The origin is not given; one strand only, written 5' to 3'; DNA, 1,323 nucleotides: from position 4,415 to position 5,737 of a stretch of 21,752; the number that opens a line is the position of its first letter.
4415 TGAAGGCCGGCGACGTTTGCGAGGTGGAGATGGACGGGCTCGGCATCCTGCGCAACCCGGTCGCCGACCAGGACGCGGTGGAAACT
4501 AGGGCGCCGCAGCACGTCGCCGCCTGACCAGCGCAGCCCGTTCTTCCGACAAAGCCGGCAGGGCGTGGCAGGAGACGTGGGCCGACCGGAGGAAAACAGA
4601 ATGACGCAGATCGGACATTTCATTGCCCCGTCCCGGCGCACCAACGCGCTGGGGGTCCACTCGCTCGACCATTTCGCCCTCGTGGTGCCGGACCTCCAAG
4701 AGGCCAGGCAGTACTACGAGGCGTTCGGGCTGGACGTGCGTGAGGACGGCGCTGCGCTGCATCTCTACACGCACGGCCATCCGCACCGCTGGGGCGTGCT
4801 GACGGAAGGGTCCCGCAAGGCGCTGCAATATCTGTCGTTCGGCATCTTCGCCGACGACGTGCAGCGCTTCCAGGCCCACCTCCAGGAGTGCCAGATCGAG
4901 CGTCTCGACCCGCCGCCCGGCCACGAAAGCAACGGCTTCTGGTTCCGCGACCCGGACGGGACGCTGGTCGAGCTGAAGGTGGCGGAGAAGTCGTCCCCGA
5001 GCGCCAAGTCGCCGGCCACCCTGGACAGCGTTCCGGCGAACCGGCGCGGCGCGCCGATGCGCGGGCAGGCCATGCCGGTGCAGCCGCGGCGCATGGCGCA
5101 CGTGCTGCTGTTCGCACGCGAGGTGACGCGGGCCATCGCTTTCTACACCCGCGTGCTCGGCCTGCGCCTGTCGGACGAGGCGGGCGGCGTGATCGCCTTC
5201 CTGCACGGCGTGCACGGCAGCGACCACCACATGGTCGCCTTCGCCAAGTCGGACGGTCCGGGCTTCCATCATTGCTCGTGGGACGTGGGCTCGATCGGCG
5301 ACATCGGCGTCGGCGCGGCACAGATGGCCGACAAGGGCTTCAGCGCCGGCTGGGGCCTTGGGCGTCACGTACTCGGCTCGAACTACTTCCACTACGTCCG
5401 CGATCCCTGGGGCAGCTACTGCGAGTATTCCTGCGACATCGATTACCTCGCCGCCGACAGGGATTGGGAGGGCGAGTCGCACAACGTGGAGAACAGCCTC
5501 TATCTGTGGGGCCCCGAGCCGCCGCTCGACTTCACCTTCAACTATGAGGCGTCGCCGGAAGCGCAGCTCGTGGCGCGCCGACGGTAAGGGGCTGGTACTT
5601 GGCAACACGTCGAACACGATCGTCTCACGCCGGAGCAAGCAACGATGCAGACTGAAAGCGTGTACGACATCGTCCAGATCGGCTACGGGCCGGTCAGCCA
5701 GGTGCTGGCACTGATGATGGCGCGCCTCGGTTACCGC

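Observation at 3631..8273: Compact aromatic-catabolic operon with an unusual enzyme combination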

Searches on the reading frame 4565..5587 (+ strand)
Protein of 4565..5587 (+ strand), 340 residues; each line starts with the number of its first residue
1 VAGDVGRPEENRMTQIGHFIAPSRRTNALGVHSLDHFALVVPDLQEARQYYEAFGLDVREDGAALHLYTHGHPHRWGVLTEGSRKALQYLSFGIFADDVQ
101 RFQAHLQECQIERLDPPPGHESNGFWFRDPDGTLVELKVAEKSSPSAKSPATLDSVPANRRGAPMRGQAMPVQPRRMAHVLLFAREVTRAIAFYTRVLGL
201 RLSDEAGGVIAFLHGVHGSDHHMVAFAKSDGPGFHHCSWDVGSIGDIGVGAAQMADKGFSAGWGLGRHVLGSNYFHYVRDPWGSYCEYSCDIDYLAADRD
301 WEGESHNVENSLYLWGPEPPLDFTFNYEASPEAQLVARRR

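Call 3: search_protein_families(library=pfam, proteins=[window:4565-5587:+])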
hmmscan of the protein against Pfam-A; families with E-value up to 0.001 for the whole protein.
window:4565-5587:+ (340 aa): 4 families
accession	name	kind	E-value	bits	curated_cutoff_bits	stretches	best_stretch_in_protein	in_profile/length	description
PF00903.31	Glyoxalase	-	3.2e-23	82.8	20.6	2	176-286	1-119/121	Glyoxalase/Bleomycin resistance protein/Dioxygenase superfamily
PF13669.12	Glyoxalase_4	-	2.9e-06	28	27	0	35-61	1-28/109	Glyoxalase/Bleomycin resistance protein/Dioxygenase superfamily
PF22677.2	Ble-like_N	-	4.4e-06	26.8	24.5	0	176-204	1-29/41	Bleomycin resistance protein-like N-terminal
PF13468.12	Glyoxalase_3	-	5.8e-05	23.6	25.1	0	34-70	1-38/176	Glyoxalase-like domain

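Call 4: search_protein_families(library=ncbifam, proteins=[window:4565-5587:+])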
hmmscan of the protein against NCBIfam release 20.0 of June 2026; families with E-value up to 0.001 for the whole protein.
window:4565-5587:+ (340 aa): 11 families
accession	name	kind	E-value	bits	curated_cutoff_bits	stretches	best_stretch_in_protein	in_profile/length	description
TIGR02295.1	HpaD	equivalog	4e-25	88.6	321.4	1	35-311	6-279/298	3,4-dihydroxyphenylacetate 2,3-dioxygenase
TIGR03211.1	catechol_2_3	equivalog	1.8e-19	70.1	320.2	1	30-303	1-275/303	catechol 2,3-dioxygenase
TIGR03213.1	23dbph12diox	equivalog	3.4e-13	49.7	366.45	1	173-309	139-280/287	biphenyl-2,3-diol 1,2-dioxygenase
NF045631.1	exdiol_diox_HsaC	equivalog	2e-07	30.4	450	1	174-302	138-278/296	iron-dependent extradiol dioxygenase HsaC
NF000496.2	Fos_GSH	equivalog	2.4e-06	27.7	180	0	32-141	3-118/136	fosfomycin resistance glutathione transferase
NF000094.1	354827590_fosA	exception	4.1e-06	27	275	1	33-144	4-118/135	FosA family fosfomycin resistance glutathione transferase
NF000221.4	FosA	exception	1.7e-05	24.7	250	0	32-142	3-119/137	FosA family fosfomycin resistance glutathione transferase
TIGR03081.1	metmalonyl_epim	equivalog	1.8e-05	25.3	114.95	0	34-61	2-30/129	methylmalonyl-CoA epimerase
NF000339.2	fos-Crono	exception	0.00013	22.1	275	0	177-206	4-33/134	FosA family fosfomycin resistance glutathione transferase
TIGR00068.2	glyox_I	equivalog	0.00041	20.3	120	0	177-203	2-28/143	lactoylglutathione lyase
NF050075.1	SMU1112c_YaeR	equivalog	0.00063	20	140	0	176-205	3-32/125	SMU1112c/YaeR family gloxylase I-like metalloprotein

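Call 8: search_solved_structures(query=window:4565-5587:+, max_evalue=0.01, show_alignments=2)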
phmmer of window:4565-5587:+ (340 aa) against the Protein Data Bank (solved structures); distinct sequences matched with E-value up to 0.01: 23.
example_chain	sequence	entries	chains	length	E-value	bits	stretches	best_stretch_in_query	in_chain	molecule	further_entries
3b59_A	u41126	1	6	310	1.8e-17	66.7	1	169-296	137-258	Glyoxalase/bleomycin resistance protein/dioxygenase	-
23al_A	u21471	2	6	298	1.4e-09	40.7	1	177-307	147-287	Glyoxalase/bleomycin resistance protein/dioxygenase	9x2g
1f1x_A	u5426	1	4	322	1e-07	34.6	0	37-113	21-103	HOMOPROTOCATECHUATE 2,3-DIOXYGENASE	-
1q0c_A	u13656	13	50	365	1.9e-07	33.7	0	37-113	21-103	homoprotocatechuate 2,3-dioxygenase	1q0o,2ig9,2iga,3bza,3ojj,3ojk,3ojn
3ecj_A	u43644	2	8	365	2e-07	33.7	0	37-113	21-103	PROTEIN (Homoprotocatechuate 2,3-dioxygenase)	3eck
4ghc_A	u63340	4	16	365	5.2e-07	32.3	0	37-113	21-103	Homoprotocatechuate 2,3-dioxygenase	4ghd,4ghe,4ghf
4z6n_A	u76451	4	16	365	5.3e-07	32.2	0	37-113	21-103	Homoprotocatechuate 2,3-dioxygenase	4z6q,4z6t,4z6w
4z6m_A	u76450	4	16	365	5.7e-07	32.1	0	37-113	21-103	Homoprotocatechuate 2,3-dioxygenase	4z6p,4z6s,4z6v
4z6l_A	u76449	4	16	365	5.8e-07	32.1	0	37-113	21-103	Homoprotocatechuate 2,3-dioxygenase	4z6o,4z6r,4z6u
5bwg_A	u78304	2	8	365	7.6e-07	31.7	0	37-113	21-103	Homoprotocatechuate 2,3-dioxygenase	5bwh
2zi8_A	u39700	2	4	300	1.1e-06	31.3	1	160-317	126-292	PROBABLE BIPHENYL-2,3-DIOL 1,2-DIOXYGENASE BPHC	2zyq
1han_A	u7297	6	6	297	4e-06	29.3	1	177-316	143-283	2,3-DIHYDROXYBIPHENYL 1,2-DIOXYGENASE | BIPHENYL-2,3-DIOL 1,2-DIOXYGENASE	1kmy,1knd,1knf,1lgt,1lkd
1mpy_A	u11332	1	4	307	1.5e-05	27.4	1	30-298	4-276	CATECHOL 2,3-DIOXYGENASE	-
9wgj_A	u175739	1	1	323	1.8e-05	27.2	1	32-306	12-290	Catechol 1,2-dioxygenase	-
6l3w_A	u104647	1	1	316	2.9e-05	26.5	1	31-289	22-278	Extra-diol dioxygenase BphC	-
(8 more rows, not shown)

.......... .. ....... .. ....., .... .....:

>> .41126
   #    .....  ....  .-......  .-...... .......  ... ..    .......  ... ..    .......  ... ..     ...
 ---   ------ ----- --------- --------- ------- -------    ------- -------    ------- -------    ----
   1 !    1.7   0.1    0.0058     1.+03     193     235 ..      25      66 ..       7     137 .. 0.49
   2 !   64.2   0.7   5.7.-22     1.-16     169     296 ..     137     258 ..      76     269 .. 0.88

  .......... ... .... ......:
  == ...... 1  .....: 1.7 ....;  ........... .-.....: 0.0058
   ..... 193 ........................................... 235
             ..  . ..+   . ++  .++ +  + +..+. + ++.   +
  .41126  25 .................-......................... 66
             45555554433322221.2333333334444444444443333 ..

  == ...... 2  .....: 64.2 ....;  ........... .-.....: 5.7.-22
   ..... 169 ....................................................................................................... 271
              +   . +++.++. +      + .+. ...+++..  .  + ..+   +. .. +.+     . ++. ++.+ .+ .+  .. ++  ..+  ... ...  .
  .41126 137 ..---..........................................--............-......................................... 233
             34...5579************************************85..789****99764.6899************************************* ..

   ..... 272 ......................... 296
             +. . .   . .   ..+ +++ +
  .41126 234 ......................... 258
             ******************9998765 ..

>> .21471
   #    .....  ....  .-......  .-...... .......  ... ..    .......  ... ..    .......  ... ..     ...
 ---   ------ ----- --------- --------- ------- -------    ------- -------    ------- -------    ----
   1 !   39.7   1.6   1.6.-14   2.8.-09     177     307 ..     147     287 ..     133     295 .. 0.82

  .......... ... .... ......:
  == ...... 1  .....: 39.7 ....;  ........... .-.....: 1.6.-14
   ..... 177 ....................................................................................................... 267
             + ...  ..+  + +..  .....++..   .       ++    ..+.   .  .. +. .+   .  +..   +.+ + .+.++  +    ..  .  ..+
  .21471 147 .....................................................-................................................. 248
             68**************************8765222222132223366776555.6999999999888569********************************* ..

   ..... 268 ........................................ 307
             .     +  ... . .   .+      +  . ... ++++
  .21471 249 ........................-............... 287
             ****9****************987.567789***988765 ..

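Call 20: find_homologous_proteins(query=window:4601-5587:+)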
Query window:4601-5587:+ (328 aa): 5591 proteins with E <= 0.001 among 8000 candidates; the best 120 are listed.
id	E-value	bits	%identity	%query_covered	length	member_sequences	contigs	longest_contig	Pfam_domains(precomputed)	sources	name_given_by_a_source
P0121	6.2e-228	774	100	100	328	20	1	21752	PF22677.3,PF13669.13,PF00903.32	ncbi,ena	-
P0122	8.7e-195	665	85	100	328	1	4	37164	PF13669.13,PF00903.32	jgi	jgi:catechol 2,3-dioxygenase-like lactoylglutathione lyase family enzyme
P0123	9.5e-195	665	84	100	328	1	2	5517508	PF22677.3,PF13669.13,PF00903.32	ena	-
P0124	2.3e-193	660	85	100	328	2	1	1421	PF22677.3,PF13669.13,PF00903.32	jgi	jgi:catechol 2,3-dioxygenase-like lactoylglutathione lyase family enzyme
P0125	4.4e-192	656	83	100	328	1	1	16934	PF22677.3,PF13669.13,PF00903.32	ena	-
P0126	1.1e-191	654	83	100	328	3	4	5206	PF22677.3,PF13669.13,PF00903.32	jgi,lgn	jgi:catechol 2,3-dioxygenase-like lactoylglutathione lyase family enzyme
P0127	2.5e-190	650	84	100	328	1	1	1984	PF00903.32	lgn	-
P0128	1.5e-189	647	83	100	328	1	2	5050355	PF22677.3,PF13669.13,PF00903.32,PF18029.8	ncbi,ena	-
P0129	2.7e-189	647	84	98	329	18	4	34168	PF13669.13,PF00903.32,PF18029.8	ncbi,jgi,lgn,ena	-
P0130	1.5e-188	644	82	100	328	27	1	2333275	PF13669.13,PF00903.32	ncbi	-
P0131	2.6e-188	643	82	100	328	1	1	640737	PF22677.3,PF13669.13,PF00903.32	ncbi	-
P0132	5.7e-188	642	84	97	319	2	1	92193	PF13669.13,PF00903.32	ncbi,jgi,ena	-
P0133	6.6e-188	642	82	100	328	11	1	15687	PF13669.13,PF00903.32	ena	-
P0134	1.2e-187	641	82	100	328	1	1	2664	PF00903.32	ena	-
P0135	1.7e-187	641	84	98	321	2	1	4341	PF13669.13,PF00903.32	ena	-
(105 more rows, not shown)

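Call 24: find_related_loci(query=A1, collection=genome_contigs, flank=10000)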
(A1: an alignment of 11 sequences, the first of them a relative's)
Query A1 (328 aa) in genome_contigs; peptide patterns used: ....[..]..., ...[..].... (x = any residue, [..] = any of these).
599 stretches matched a pattern (row limit reached: there are more); 575 encode a relative of the query (tblastn E <= 1e-3); the best 80 are kept; 80 distinct loci.
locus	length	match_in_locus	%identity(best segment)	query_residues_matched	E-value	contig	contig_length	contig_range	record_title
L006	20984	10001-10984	92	1-328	0e+0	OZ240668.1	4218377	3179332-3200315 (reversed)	MAG: Lichenicola sp. isolate 69eba9c6-ad22-4cc6-9875-327f7b8c911e genome assembly, chromosome: 1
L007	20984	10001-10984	87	1-328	0e+0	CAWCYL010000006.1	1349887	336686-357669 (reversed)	MAG: uncultured Alphaproteobacteria bacterium isolate MFD09603.bin.2.55 genome assembly, contig: contig_33495, whole gen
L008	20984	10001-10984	87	1-328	0e+0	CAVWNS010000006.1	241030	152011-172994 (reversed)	MAG: uncultured proteobacterium isolate MFD09603.bin.1.313 genome assembly, contig: contig_28286, whole genome shotgun s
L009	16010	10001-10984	85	1-328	0e+0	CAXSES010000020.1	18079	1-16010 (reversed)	MAG: uncultured Acetobacteraceae bacterium isolate private_X16_metawrap_bin.26 genome assembly, contig: private_X16_meta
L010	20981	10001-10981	82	1-327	0e+0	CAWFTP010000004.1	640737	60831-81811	MAG: uncultured proteobacterium isolate MFD09603.bin.1.104 genome assembly, contig: contig_7211, whole genome shotgun se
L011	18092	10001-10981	82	1-327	0e+0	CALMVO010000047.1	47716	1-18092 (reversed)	MAG TPA_asm: uncultured Acetobacteraceae bacterium isolate SRR13685167_bin.2_CONCOCT_v1.1_MAG genome assembly, contig: N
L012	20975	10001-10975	72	1-325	2e-158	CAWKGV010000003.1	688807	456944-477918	MAG: uncultured proteobacterium isolate MFD09603.bin.1.255 genome assembly, contig: contig_1921, whole genome shotgun se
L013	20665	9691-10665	68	1-325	3e-153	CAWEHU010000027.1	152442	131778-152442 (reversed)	MAG: uncultured Alphaproteobacteria bacterium isolate MFD08669.bin.2.15 genome assembly, contig: contig_8447, whole geno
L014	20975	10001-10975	67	1-325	4e-149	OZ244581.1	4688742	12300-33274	MAG: Acetobacteraceae bacterium isolate 4fe8c91e-f9c2-44c1-b511-22e9094fb0e2 genome assembly, chromosome: 1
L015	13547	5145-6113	67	1-323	5e-148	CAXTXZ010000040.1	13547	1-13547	MAG TPA_asm: uncultured Rhodopila sp. isolate public_SRR14722086_metawrap_bin.1 genome assembly, contig: public_SRR14722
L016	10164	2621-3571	66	1-317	1e-146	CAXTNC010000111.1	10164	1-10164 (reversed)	MAG TPA_asm: uncultured Acetobacteraceae bacterium isolate public_SRR14722164_metawrap_bin.1 genome assembly, contig: pu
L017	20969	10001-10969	67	1-323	5e-151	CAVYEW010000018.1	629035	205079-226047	MAG: uncultured proteobacterium isolate MFD09603.bin.1.401 genome assembly, contig: contig_8210, whole genome shotgun se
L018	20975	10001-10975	63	1-325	3e-143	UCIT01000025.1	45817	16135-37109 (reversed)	Rhizobiales bacterium isolate AFS086096 genome assembly, contig: contig_25, whole genome shotgun sequence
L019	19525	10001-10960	63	1-320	3e-142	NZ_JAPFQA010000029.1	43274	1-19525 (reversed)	Mesorhizobium qingshengii strain Jales19 29, whole genome shotgun sequence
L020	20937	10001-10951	62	1-317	6e-141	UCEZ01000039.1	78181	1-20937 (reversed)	Rhizobiales bacterium isolate AFS073149 genome assembly, contig: contig_39, whole genome shotgun sequence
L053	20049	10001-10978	60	1-325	1e-131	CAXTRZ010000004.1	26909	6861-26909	MAG TPA_asm: uncultured Acidobacteriaceae bacterium isolate public_SRR14721952_metawrap_bin.1 genome assembly, contig: p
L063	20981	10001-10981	60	1-326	9e-131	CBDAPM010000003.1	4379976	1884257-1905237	MAG: Terriglobus sp. isolate 161278d7-0079-45d1-a72d-eadcc03d5bc3 genome assembly, contig: contig_3, whole genome shotgu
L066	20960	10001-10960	59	1-322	2e-130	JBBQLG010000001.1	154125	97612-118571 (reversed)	MAG: Cytophagales bacterium isolate Co_metawrap_517 Cmw_517_k141_20480177_length_154125_cov_12.9997, whole genome shotgu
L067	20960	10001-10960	59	1-322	2e-130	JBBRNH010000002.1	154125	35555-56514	MAG: Cytophagales bacterium isolate La1_metabat2.129 LA1C_B2.129_k141_386765L_154125_cov_16.0545, whole genome shotgun s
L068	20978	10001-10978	60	1-325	4e-130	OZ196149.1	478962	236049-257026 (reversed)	MAG: uncultured Granulicella sp. isolate 9057d4d9-b77b-4c6f-b84b-ea5519435b63 genome assembly, chromosome: 2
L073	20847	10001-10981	59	1-326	1e-129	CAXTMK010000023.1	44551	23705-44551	MAG TPA_asm: uncultured Acidobacteriaceae bacterium isolate public_SRR14722150_metawrap_bin.1 genome assembly, contig: p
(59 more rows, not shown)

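Call 29: search_dna_similar(query=window:4601-5587:+, collection=plasmids, mode=protein, max_rows=30)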
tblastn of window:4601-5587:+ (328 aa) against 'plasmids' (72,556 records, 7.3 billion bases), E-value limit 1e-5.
Records with a match: 317; places in all: 392; records where one place covers at least 80% of the query: 232.
Best place of each record, by identity: 60-80% 1; <60% 316.
By first word of the organism name: Rhizobium 55; Streptomyces 43; Burkholderia 22; Novosphingobium 14; Bradyrhizobium 14; Rhodococcus 12; Cupriavidus 11; Ensifer 10; Aminobacter 10; Acinetobacter 8; and 56 more.
By predicted mobility (MOB-suite, as given by PLSDB): non-mobilizable 208; conjugative 65; mobilizable 44.
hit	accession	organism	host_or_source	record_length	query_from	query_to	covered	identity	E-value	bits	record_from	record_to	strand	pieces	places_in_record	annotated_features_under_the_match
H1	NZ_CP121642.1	Rhizobium sp. CC1099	Onobrychis viciifolia,cell culture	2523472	1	316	96%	64.6%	2e-130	417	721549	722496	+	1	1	none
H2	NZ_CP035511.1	Haematobacter massiliensis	single cell,human skin swab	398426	1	317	97%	59.0%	9e-118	380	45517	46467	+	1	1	VOC family protein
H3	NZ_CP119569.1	Pararhizobium qamdonense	cell culture,soil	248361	1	317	97%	58.4%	2e-113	368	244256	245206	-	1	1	VOC family protein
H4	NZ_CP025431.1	Paracoccus zhejiangensis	single cell,sludge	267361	1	321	98%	57.6%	1e-115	374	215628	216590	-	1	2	VOC family protein | WGR domain-containing protein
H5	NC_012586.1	Sinorhizobium fredii NGR234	-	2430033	17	326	95%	59.0%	5e-112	363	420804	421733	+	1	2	record has no annotation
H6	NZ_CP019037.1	Massilia putida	Soil,wolfram mine tailing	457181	8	318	95%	54.0%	1e-100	331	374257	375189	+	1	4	VOC family protein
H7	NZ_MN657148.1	Polaromonas sp.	-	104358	1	316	96%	51.6%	3e-95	316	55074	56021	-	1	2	VOC family protein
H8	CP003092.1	Burkholderia sp. YI23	-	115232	12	316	93%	52.8%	1e-87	293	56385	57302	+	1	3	Metapyrocatechase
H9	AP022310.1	Burkholderia sp. SFA1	-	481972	12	316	93%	52.8%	1e-87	293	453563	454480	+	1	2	glyoxalase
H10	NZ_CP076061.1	Cupriavidus sp. EM10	Pure-cultured cell,sewage water sludge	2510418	8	322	96%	50.5%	6e-80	271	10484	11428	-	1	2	none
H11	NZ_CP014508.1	Burkholderia sp. PAMC 28687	Usnea,single cell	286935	18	320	92%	51.8%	4e-95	315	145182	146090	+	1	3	VOC family protein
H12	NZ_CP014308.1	Burkholderia sp. PAMC 26561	single cell,lichen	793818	18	316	91%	52.5%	6e-96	318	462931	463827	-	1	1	VOC family protein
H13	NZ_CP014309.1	Burkholderia sp. PAMC 26561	single cell,lichen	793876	18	316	91%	52.5%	6e-96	318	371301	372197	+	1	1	VOC family protein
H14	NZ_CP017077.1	Novosphingobium resinovorum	single cell,soil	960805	12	321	95%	49.5%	3e-94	313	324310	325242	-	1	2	VOC family protein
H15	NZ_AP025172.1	Cupriavidus sp. P-10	-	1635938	14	317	93%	50.3%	2e-78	268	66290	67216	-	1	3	none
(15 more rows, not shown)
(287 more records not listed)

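Call 31: get_annotated_region(hit=H9, flank=10000)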
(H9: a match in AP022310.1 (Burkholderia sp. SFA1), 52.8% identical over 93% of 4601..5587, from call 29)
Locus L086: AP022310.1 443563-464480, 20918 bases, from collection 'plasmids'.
description: Burkholderia sp. SFA1 plasmid BSFA1_p2 DNA, complete genome
organism: Burkholderia sp. SFA1 (NCBI taxid 341178)
taxonomy: Bacteria; Pseudomonadota; Betaproteobacteria; Burkholderiales; Burkholderiaceae; Burkholderia; Burkholderia sp. SFA1
host: -; source: -; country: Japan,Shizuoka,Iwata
typing (MOB-suite, as given by PLSDB): conjugative; replicon rep_cluster_1100,rep_cluster_219; relaxase MOBF; mating-pair formation MPF_F
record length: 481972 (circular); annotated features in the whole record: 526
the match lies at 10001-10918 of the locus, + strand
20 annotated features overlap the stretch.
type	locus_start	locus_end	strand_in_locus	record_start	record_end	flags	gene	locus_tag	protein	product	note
CDS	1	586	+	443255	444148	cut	-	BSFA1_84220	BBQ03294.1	hypothetical protein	-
CDS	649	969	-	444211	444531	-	-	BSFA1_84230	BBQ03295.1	hypothetical protein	-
CDS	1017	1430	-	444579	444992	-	-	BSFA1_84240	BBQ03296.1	hypothetical protein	-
CDS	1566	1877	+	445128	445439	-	-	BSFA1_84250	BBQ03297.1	hypothetical protein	-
CDS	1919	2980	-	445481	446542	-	-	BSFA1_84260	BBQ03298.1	hypothetical protein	-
CDS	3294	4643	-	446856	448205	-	-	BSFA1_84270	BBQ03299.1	hypothetical protein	-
CDS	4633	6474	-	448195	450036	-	-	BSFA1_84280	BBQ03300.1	GTPase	-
CDS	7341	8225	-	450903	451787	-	-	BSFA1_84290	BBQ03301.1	LysR family transcriptional regulator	-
CDS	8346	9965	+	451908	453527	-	cadA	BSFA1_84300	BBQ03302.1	monooxygenase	-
CDS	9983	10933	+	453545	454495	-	-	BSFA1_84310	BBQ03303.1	glyoxalase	-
CDS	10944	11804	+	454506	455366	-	-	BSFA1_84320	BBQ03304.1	5-oxopent-3-ene-1,2,5-tricarboxylate decarboxylase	-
CDS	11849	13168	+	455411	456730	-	-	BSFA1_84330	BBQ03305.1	MFS transporter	-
CDS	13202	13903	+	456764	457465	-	-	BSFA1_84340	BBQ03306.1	oxidoreductase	-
CDS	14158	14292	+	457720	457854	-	-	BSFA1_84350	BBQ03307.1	hypothetical protein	-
CDS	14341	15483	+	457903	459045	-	-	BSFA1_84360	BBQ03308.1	IS256 family transposase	-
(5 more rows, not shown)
